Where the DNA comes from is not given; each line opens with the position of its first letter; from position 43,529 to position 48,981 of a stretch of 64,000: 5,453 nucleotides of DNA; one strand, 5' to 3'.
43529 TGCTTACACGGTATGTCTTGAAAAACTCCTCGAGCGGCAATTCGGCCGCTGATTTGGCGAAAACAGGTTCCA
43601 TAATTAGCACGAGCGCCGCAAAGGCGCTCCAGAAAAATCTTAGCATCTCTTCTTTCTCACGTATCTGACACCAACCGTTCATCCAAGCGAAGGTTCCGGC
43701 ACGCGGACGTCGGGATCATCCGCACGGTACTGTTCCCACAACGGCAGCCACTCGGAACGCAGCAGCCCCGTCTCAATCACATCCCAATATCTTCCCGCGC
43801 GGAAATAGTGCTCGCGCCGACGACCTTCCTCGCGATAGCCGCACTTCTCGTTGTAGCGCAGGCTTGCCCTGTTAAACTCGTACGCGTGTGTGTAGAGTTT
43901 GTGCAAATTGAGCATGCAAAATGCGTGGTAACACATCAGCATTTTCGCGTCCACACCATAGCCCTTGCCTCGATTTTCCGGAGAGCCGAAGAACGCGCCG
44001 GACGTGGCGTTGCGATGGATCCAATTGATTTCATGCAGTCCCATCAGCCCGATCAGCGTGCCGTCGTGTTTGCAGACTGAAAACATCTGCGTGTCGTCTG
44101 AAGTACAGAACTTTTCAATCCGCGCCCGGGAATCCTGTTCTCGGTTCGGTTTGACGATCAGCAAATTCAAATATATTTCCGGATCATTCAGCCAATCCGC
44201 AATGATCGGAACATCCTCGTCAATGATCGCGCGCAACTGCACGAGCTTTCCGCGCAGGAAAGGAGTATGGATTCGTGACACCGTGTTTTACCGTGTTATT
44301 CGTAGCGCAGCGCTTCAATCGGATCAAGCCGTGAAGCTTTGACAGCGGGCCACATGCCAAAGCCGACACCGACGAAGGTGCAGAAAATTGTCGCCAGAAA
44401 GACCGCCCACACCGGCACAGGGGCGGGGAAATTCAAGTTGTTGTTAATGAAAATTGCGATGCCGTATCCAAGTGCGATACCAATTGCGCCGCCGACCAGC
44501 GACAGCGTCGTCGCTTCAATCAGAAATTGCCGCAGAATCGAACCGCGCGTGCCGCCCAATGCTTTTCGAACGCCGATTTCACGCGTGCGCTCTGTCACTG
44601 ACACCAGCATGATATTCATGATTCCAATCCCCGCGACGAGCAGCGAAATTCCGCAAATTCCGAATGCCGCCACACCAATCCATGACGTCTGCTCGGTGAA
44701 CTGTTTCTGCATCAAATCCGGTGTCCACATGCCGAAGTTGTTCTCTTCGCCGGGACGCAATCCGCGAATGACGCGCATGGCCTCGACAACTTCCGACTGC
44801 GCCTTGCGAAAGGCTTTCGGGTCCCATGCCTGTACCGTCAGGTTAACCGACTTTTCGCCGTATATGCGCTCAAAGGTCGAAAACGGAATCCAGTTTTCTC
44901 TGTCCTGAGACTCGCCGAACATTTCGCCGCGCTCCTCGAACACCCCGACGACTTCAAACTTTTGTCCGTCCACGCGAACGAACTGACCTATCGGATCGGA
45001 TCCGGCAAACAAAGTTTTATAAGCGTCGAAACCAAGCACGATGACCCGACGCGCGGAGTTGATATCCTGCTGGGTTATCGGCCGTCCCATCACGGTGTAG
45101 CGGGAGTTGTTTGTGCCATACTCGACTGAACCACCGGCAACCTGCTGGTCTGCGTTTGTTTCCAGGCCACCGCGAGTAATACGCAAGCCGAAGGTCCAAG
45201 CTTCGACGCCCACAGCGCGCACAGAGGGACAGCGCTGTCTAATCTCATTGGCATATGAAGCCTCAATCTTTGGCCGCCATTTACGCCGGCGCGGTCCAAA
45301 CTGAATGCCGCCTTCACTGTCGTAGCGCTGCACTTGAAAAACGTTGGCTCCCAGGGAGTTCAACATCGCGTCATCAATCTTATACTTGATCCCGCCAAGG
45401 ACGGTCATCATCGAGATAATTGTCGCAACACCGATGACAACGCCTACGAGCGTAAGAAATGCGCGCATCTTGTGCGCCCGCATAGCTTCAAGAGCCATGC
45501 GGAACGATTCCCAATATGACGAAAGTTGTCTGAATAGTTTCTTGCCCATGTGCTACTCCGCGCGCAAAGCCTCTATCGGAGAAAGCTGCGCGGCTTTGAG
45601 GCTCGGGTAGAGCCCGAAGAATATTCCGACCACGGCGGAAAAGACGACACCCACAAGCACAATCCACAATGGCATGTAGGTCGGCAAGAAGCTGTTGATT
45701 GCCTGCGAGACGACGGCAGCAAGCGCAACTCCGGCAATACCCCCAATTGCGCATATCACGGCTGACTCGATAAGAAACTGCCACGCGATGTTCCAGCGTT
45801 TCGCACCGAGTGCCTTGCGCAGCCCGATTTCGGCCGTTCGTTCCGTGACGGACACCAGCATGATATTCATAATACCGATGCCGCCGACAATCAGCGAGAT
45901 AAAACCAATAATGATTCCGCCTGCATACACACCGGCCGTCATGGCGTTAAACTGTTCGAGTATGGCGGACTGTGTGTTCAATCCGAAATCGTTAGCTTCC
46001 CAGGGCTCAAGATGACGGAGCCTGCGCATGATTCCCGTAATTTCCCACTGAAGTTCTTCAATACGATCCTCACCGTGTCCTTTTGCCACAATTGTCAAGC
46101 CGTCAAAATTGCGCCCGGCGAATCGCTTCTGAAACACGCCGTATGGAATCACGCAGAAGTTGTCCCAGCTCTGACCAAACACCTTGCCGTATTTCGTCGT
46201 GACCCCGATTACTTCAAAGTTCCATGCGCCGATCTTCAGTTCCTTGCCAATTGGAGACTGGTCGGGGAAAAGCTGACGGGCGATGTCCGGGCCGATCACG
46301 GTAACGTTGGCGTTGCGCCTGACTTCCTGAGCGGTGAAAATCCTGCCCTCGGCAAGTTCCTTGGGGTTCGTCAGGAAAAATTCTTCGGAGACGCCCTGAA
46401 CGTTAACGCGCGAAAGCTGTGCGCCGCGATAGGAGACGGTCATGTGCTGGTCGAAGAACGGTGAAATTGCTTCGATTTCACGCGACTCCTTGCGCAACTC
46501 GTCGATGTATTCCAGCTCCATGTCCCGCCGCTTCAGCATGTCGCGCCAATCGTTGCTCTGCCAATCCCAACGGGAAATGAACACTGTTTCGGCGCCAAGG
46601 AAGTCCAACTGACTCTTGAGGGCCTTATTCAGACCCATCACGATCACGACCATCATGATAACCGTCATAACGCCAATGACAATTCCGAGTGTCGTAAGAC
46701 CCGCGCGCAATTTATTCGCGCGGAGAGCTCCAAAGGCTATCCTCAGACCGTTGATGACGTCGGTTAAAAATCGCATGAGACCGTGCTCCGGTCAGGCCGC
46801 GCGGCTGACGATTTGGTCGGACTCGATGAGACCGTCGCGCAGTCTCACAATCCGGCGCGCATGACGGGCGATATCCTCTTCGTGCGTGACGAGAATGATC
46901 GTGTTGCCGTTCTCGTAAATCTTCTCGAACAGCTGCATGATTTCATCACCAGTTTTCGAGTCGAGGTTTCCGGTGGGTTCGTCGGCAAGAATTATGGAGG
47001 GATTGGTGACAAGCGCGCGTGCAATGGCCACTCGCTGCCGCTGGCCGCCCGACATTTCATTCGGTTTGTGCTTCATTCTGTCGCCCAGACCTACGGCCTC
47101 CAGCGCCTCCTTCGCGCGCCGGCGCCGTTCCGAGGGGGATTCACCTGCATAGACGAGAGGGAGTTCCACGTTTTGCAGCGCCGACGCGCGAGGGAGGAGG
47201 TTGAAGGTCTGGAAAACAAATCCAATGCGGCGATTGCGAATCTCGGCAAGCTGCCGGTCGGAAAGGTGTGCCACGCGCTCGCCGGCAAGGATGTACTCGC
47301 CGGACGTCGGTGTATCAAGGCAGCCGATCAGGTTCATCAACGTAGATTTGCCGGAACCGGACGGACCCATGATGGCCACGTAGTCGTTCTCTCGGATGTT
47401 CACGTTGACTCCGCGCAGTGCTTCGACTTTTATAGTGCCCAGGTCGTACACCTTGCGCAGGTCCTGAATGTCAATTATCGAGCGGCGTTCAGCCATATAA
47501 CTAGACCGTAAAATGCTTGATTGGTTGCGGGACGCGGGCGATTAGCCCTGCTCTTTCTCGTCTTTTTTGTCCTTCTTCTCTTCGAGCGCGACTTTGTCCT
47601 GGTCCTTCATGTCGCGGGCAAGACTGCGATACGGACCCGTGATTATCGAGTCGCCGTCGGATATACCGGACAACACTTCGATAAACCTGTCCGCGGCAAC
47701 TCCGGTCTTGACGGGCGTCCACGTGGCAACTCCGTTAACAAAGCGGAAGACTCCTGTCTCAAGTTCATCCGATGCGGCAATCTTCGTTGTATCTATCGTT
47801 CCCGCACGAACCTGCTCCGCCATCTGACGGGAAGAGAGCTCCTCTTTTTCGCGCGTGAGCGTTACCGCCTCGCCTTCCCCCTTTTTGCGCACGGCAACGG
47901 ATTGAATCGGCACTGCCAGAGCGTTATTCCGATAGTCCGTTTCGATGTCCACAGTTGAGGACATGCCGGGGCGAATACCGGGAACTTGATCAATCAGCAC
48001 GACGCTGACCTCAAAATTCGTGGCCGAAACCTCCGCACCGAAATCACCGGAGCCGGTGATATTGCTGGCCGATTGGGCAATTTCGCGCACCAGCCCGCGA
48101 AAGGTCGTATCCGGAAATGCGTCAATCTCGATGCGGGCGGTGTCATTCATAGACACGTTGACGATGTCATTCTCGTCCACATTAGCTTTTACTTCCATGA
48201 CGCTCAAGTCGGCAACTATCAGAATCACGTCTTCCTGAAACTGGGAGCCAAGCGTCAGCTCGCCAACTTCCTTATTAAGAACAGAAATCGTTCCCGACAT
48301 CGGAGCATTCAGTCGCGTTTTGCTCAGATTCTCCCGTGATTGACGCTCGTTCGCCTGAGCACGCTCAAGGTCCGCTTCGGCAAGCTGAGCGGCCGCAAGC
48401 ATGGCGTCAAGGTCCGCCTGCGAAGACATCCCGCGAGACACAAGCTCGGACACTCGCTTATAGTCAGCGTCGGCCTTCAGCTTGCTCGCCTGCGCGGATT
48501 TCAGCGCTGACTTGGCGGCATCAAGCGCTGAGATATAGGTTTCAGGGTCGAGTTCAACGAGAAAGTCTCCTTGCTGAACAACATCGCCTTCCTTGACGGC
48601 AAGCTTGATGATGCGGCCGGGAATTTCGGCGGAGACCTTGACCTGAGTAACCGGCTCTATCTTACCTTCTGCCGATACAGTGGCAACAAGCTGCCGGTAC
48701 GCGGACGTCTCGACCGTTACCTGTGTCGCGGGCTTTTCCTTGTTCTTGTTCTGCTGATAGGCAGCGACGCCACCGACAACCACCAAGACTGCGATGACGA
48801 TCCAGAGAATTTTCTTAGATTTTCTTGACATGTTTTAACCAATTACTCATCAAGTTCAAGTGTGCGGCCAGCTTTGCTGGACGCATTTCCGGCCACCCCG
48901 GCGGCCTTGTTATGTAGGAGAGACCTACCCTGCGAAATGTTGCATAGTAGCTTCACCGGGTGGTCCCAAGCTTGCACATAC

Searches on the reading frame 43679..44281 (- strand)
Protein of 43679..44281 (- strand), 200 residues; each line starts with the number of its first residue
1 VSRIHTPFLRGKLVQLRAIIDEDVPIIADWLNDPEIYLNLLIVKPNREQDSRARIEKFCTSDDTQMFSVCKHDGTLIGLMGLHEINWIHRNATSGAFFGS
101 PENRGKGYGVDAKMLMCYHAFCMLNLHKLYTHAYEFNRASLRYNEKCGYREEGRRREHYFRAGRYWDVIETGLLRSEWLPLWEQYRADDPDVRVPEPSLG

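Call 78: search_protein_families(library=pfam, proteins=[window:43679-44281:-], max_evalue=0.00001)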
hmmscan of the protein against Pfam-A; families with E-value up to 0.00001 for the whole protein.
window:43679-44281:- (200 aa): 3 families
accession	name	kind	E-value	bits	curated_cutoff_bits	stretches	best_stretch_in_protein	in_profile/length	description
PF13302.13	Acetyltransf_3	-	1.8e-16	61.5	25.4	1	15-150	3-138/138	Acetyltransferase (GNAT) domain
PF13420.13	Acetyltransf_4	-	4.1e-09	37.1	24.3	1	16-168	1-153/155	Acetyltransferase (GNAT) domain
PF00583.31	Acetyltransf_1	-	4e-08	34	20.7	1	47-149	15-116/116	Acetyltransferase (GNAT) family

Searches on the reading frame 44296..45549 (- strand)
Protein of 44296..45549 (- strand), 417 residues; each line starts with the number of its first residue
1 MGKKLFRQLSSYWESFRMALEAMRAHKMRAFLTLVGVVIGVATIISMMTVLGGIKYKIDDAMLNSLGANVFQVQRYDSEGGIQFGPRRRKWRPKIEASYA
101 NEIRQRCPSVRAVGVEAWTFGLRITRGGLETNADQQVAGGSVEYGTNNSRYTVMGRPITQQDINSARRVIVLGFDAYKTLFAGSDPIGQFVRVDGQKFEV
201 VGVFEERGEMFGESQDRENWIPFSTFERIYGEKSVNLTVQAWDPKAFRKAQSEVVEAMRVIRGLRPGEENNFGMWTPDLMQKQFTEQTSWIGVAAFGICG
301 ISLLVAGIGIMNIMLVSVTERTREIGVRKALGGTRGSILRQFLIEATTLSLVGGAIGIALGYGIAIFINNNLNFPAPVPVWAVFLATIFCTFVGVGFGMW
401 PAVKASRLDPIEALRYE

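Call 12: search_protein_families(library=pfam, proteins=[window:44296-45549:-])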
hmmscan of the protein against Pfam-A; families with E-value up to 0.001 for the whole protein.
window:44296-45549:- (417 aa): 2 families
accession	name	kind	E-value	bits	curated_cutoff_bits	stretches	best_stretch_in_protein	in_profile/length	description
PF12704.14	MacB_PCD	-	8e-34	118.2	27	1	31-255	2-205/207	MacB-like periplasmic core domain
PF02687.27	FtsX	-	2.5e-22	79.6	25.5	1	299-410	4-120/120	FtsX-like permease C-terminal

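Call 55: search_protein_families(library=ncbifam, proteins=[window:44296-45549:-], max_evalue=0.00001)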
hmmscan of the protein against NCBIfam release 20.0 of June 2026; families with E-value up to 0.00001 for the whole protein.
window:44296-45549:- (417 aa): 5 families
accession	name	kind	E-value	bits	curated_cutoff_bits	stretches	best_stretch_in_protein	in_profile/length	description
NF007826.0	PRK10535.1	equivalog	2.3e-61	207.9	966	1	8-415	249-646/648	macrolide ABC transporter ATP-binding protein/permease MacB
TIGR03434.1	ADOP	subfamily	3.3e-37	128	622.3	1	152-416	126-802/803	ADOP family duplicated permease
TIGR02212.1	lolCE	equivalog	6.4e-11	41.8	362.45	0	304-417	278-411/411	lipoprotein-releasing ABC transporter permease subunit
NF008076.0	PRK10814.1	exception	1.3e-06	27.7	473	0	303-417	275-399/399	lipoprotein-releasing ABC transporter permease subunit LolC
NF038346.1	FtsX_actino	exception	1.4e-06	27.9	250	1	291-395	179-291/308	permease-like cell division protein FtsX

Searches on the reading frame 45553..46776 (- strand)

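Call 12: search_protein_families(library=pfam, proteins=[window:45553-46776:-])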
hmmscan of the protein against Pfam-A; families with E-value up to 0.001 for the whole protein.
window:45553-46776:- (407 aa): 2 families
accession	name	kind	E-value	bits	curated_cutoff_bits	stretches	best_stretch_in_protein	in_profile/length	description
PF12704.14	MacB_PCD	-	6.9e-37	128.2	27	1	26-246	2-204/207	MacB-like periplasmic core domain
PF02687.27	FtsX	-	2.3e-21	76.5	25.5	1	288-400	1-120/120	FtsX-like permease C-terminal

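Call 55: search_protein_families(library=ncbifam, proteins=[window:45553-46776:-], max_evalue=0.00001)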
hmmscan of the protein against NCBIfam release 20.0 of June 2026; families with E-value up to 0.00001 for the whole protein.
window:45553-46776:- (407 aa): 6 families
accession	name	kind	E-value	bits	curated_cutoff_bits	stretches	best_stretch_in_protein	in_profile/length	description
NF007826.0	PRK10535.1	equivalog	5.6e-63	213.2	966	1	4-406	251-647/648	macrolide ABC transporter ATP-binding protein/permease MacB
TIGR03434.1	ADOP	subfamily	6.8e-40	136.9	622.3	1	12-406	6-401/803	ADOP family duplicated permease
TIGR02212.1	lolCE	equivalog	1.6e-12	47.1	362.45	0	25-169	24-155/411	lipoprotein-releasing ABC transporter permease subunit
NF008076.0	PRK10814.1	exception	4.2e-07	29.3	473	0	288-407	269-399/399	lipoprotein-releasing ABC transporter permease subunit LolC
NF038008.1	ABC_perm_DarB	equivalog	4.7e-07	28.1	700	0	90-185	73-160/777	darobactin export ABC transporter permease subunit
NF038346.1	FtsX_actino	exception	7e-07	28.9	250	1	269-371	165-268/308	permease-like cell division protein FtsX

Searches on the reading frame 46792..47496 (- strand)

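Call 12: search_protein_families(library=pfam, proteins=[window:46792-47496:-])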
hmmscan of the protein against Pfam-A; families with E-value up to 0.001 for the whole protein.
window:46792-47496:- (234 aa): 5 families
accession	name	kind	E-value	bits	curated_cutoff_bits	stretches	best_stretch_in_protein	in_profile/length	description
PF00005.33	ABC_tran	-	3e-34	119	25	1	27-175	1-136/137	ABC transporter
PF13304.12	AAA_21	-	2e-07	31.8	27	0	131-205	221-298/304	AAA domain, putative AbiEii toxin, Type IV TA system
PF02463.25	SMC_N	-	2e-06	27.8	40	1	37-219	24-211/220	RecF/RecN/SMC N terminal domain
PF13555.12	AAA_29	-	5.6e-05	23.3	27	1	28-55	13-40/61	P-loop containing region of AAA domain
PF20720.3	nSTAND3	-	0.00039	20.6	27.2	0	31-56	11-36/155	Novel STAND NTPase 3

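Call 55: search_protein_families(library=ncbifam, proteins=[window:46792-47496:-], max_evalue=0.00001)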
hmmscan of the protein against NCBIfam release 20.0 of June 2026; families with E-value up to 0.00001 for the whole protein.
window:46792-47496:- (234 aa): 189 families (the best 25 are shown)
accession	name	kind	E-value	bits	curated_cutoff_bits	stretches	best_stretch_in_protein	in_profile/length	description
NF007826.0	PRK10535.1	equivalog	2.3e-76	257.4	966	1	6-228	3-225/648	macrolide ABC transporter ATP-binding protein/permease MacB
NF038007.1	ABC_ATP_DarD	equivalog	3.6e-72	242.4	375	1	8-223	2-217/218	darobactin export ABC transporter ATP-binding protein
TIGR02211.1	LolD_lipo_ex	equivalog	3.5e-71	239.2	307.75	1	7-224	1-219/221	lipoprotein-releasing ABC transporter ATP-binding protein LolD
NF008639.0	PRK11629.1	equivalog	1.3e-69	234.1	360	1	5-227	4-227/234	lipoprotein-releasing ABC transporter ATP-binding protein LolD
TIGR02673.1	FtsE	equivalog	8.9e-65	218.3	264.85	1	8-222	2-213/214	cell division ATP-binding protein FtsE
NF007879.0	PRK10584.1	equivalog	8e-63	212.2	336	1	6-225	5-225/228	putative ABC transporter ATP-binding protein YbbA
TIGR02982.1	heterocyst_DevA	subfamily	2.6e-62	210.3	295.8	1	7-224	1-219/220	ABC exporter ATP-binding subunit, DevA family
TIGR03608.1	L_ocin_972_ABC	subfamily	1.2e-61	207.8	254.85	1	25-219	12-206/206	putative bacteriocin export ABC transporter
NF040933.2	ABC_arch_GlcV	equivalog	1.1e-51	175.8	450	1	8-225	3-221/357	glucose ABC transporter ATP-binding protein GlcV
TIGR02315.1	ABC_phnC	equivalog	1.1e-51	175.6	266.1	1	7-225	1-225/243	phosphonate ABC transporter ATP-binding protein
TIGR01186.1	proV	subfamily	3e-50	171.4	326.6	1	26-224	8-208/363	betaine/proline/choline family ABC transporter ATP-binding protein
TIGR02314.1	ABC_MetN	equivalog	5.8e-50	170.2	499.7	1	7-219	1-213/343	methionine ABC transporter ATP-binding protein MetN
NF007027.0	PRK09493.1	equivalog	2e-49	168.1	379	1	23-227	13-217/240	glutamine ABC transporter ATP-binding protein GlnQ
TIGR04521.1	ECF_ATPase_2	equivalog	9.4e-48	162.7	330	1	8-227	1-226/279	energy-coupling factor transporter ATPase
NF008428.0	PRK11264.1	equivalog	5.9e-45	153.4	406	1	6-224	2-222/250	L-cystine ABC transporter ATP-binding protein TcyN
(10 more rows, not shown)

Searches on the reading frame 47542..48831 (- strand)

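Call 12: search_protein_families(library=pfam, proteins=[window:47542-48831:-])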
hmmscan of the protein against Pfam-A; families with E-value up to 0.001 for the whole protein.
window:47542-48831:- (429 aa): 4 families
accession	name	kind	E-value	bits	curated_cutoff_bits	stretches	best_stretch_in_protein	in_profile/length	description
PF16576.10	HlyD_D23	-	3.3e-17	62.9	30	1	52-256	6-189/214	Barrel-sandwich domain of CusB or HlyD membrane-fusion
PF13437.12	HlyD_3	-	5.1e-10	40.5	22.2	1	174-271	2-94/106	HlyD family secretion protein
PF13533.13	Biotin_lipoyl_2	-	5.6e-07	29.7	29.8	1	64-95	1-32/32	Biotin-lipoyl like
PF00364.28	Biotin_lipoyl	-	0.00054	20.2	22.1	0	63-94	42-73/73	Biotin-requiring enzyme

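Call 55: search_protein_families(library=ncbifam, proteins=[window:47542-48831:-], max_evalue=0.00001)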
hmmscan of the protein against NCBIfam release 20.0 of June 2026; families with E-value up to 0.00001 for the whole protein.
window:47542-48831:- (429 aa): 18 families
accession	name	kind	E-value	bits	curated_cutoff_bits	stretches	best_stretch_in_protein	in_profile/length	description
TIGR01730.1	RND_mfp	subfamily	1.9e-51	175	94.9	1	38-336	1-282/322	efflux RND transporter periplasmic adaptor subunit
NF008606.0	PRK11578.1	equivalog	4.1e-29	101.8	342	1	3-331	4-333/371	macrolide transporter subunit MacA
NF033138.2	RND-peri-MexC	equivalog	4.8e-23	81.9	625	1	13-183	13-183/375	MexC family multidrug efflux RND transporter periplasmic adaptor subunit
TIGR00998.1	8a0101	subfamily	6.3e-20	71.4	390.8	2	62-159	41-135/334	EmrA/EmrK family multidrug efflux transporter periplasmic adaptor subunit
NF002939.0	PRK03598.1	equivalog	1.9e-19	70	393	2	9-126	7-107/332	secretion protein HlyD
NF007132.1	PRK09578.1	equivalog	9.1e-19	67.5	512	1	5-181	8-183/396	MexX/AxyX family multidrug efflux RND transporter periplasmic adaptor subunit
TIGR01843.1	type_I_hlyD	subfamily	1.3e-18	67.2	208.65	2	144-301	243-401/422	HlyD family type I secretion periplasmic adaptor subunit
NF008589.1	PRK11556.1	equivalog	2.3e-18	66.3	391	1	29-341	50-353/392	MdtA/MuxA family multidrug efflux RND transporter periplasmic adaptor subunit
NF007785.0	PRK10476.1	equivalog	1.3e-17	63.7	376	2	26-116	31-101/347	multidrug transporter subunit MdtN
TIGR02971.1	heterocyst_DevB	subfamily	1.6e-17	63.9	129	2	146-253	179-280/327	ABC exporter membrane fusion protein, DevB family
TIGR00999.1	8a0102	subfamily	1.8e-17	63.3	319.3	1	82-336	1-239/271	CzcB/NccB family metal efflux transporter periplasmic adaptor subunit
NF045904.1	RND-peri-MexE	equivalog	3.8e-17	62.3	714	1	11-234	13-229/390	multidrug efflux RND transporter periplasmic adaptor subunit MexE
NF011604.1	PRK15030.1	equivalog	2.8e-16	59.5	765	1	26-339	28-339/397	multidrug efflux RND transporter periplasmic adaptor subunit AcrA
NF000272.2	OqxA_adapt_sub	exception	8.7e-15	54.6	835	1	11-221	17-224/391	multidrug efflux RND transporter periplasmic adaptor subunit OqxA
NF007362.0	PRK09859.1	equivalog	1e-14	54.5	738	1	13-343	9-338/385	multidrug transporter subunit MdtE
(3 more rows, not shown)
